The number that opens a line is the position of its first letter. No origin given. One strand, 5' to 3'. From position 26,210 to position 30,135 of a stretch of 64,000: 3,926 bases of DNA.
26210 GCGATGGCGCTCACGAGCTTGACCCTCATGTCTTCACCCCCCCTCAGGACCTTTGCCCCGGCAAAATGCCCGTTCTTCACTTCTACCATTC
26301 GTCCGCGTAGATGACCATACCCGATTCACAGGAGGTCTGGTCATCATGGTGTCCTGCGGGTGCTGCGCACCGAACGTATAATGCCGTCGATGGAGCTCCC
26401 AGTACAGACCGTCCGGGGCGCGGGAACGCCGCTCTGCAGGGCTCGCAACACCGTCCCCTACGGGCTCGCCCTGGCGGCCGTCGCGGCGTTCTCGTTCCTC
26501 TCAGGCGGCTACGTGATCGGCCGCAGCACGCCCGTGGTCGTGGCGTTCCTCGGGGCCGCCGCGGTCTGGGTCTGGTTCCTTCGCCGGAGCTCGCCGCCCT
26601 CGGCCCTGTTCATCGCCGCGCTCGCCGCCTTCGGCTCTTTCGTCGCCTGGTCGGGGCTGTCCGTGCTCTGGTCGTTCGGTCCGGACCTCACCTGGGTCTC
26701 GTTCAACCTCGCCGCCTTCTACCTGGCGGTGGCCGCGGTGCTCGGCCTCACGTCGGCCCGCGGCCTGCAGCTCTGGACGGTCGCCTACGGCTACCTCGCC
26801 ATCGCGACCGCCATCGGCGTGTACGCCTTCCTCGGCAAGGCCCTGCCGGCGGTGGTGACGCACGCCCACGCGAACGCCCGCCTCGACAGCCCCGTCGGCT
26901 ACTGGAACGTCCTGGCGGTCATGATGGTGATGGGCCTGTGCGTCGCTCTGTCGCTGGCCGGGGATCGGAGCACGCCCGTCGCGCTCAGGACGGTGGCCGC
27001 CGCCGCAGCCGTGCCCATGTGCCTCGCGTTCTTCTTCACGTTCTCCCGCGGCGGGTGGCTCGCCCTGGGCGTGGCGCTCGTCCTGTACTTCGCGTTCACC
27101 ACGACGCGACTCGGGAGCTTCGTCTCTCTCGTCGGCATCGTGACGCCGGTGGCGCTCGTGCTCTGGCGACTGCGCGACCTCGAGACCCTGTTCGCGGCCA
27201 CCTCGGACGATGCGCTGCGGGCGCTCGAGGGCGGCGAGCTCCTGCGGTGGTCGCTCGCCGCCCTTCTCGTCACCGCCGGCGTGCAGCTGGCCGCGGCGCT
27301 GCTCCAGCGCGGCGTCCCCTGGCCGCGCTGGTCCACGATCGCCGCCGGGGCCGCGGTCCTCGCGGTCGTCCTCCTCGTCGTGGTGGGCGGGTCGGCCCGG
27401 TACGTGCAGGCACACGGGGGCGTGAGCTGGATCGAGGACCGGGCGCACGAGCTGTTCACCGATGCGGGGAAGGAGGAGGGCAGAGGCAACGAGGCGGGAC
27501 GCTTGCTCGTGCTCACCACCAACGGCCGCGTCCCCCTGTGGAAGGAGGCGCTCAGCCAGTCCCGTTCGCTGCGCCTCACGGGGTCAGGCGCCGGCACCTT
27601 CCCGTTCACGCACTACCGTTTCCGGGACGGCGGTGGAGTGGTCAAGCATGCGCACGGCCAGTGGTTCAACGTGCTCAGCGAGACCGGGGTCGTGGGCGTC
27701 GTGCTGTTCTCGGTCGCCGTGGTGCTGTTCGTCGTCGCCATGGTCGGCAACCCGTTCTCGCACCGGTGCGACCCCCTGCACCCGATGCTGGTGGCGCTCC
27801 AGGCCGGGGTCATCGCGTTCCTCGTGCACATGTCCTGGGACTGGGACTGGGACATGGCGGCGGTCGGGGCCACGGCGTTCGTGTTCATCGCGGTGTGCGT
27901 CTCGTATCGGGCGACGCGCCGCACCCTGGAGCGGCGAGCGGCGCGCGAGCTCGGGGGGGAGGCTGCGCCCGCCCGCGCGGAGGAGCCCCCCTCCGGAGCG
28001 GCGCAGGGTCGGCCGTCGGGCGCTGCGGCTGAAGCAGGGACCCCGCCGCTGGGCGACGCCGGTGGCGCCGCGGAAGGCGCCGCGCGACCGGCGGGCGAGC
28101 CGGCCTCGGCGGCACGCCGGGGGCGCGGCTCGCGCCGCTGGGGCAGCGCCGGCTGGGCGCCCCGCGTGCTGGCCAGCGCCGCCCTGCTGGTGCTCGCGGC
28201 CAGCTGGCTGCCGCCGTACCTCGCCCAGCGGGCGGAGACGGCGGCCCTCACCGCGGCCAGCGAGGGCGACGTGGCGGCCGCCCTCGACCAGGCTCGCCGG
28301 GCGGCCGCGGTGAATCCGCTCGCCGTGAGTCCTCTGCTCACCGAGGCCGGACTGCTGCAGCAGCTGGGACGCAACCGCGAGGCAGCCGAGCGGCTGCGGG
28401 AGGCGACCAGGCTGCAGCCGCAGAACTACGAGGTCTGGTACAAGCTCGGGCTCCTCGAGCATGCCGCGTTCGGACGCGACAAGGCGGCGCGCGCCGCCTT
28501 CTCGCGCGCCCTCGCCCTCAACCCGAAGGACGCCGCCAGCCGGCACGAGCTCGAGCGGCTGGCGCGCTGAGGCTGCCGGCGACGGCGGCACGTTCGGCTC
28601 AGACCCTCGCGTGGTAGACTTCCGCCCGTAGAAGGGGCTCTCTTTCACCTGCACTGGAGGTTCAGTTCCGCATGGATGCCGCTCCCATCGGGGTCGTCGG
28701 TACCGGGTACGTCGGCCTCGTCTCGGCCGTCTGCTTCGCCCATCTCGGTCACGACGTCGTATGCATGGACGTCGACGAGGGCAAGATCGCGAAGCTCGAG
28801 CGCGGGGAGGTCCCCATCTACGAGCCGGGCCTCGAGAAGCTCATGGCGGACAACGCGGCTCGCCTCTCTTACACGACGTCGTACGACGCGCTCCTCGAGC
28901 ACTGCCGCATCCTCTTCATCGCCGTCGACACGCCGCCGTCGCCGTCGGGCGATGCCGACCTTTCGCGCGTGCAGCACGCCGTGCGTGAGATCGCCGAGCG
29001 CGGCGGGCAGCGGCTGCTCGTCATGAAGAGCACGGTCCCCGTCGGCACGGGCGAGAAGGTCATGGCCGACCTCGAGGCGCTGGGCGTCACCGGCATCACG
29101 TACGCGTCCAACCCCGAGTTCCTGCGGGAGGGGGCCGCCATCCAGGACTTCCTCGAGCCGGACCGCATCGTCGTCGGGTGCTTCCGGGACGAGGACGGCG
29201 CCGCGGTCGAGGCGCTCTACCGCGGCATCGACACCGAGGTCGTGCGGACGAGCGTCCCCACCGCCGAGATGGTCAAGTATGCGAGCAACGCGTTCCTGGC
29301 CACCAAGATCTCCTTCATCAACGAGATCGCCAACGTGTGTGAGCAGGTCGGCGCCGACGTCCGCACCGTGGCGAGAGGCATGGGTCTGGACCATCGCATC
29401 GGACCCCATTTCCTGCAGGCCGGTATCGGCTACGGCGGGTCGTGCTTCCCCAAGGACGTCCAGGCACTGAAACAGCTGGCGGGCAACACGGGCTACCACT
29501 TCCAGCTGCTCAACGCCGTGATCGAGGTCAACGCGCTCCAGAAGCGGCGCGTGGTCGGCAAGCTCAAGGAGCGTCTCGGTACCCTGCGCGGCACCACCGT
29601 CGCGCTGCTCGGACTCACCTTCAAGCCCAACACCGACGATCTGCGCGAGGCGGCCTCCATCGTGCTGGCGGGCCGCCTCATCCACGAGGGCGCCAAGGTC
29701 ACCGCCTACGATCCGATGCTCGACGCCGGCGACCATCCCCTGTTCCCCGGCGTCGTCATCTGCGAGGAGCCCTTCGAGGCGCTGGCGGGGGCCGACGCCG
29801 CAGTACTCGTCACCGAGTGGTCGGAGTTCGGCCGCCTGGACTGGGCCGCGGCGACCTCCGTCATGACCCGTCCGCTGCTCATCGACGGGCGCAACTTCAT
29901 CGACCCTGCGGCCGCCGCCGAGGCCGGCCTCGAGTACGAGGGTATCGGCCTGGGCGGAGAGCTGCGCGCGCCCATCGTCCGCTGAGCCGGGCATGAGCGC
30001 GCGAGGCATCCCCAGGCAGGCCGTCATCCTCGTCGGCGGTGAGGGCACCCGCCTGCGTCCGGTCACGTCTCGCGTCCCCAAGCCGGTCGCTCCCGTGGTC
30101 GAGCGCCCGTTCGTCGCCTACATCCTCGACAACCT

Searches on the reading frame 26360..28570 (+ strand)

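Call 57: search_protein_families(library=pfam, proteins=[window:26360-28570:+], max_evalue=0.00001)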
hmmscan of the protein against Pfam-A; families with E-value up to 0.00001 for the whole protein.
window:26360-28570:+ (736 aa): 3 families
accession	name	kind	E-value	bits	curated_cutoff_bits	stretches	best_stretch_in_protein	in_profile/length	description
PF04932.20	Wzy_C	-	1.3e-12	48.2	31.7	1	304-450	24-148/149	O-Antigen ligase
PF13414.12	TPR_11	-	6.5e-09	35.8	26.8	0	668-699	6-37/42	TPR repeat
PF13432.12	TPR_16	-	5e-08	33.7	32.7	1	662-725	3-65/65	Tetratricopeptide repeat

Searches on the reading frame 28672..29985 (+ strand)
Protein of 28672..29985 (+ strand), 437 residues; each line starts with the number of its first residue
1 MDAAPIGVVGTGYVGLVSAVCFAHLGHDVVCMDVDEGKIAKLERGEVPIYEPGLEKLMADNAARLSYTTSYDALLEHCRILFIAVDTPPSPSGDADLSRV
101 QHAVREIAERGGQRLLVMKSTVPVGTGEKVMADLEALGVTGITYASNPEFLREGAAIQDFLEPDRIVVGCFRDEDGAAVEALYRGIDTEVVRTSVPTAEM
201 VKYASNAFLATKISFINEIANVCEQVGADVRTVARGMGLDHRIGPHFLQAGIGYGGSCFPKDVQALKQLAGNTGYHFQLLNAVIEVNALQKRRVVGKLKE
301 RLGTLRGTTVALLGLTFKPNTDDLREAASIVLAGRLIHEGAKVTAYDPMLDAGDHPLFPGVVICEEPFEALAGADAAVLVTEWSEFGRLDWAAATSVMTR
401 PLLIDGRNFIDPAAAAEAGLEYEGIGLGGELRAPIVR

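Call 57: search_protein_families(library=pfam, proteins=[window:28672-29985:+], max_evalue=0.00001)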
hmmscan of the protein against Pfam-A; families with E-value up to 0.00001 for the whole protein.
window:28672-29985:+ (437 aa): 3 families
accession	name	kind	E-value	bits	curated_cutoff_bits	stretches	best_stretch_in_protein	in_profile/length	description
PF03721.20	UDPG_MGDP_dh_N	-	3.4e-53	180.4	27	1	6-180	3-185/187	UDP-glucose/GDP-mannose dehydrogenase family, NAD binding domain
PF00984.24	UDPG_MGDP_dh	-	7.1e-40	135.5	25.4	1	197-288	2-93/94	UDP-glucose/GDP-mannose dehydrogenase family, central domain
PF03720.21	UDPG_MGDP_dh_C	-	5e-30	104.4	30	1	311-412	1-103/103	UDP-glucose/GDP-mannose dehydrogenase family, UDP binding domain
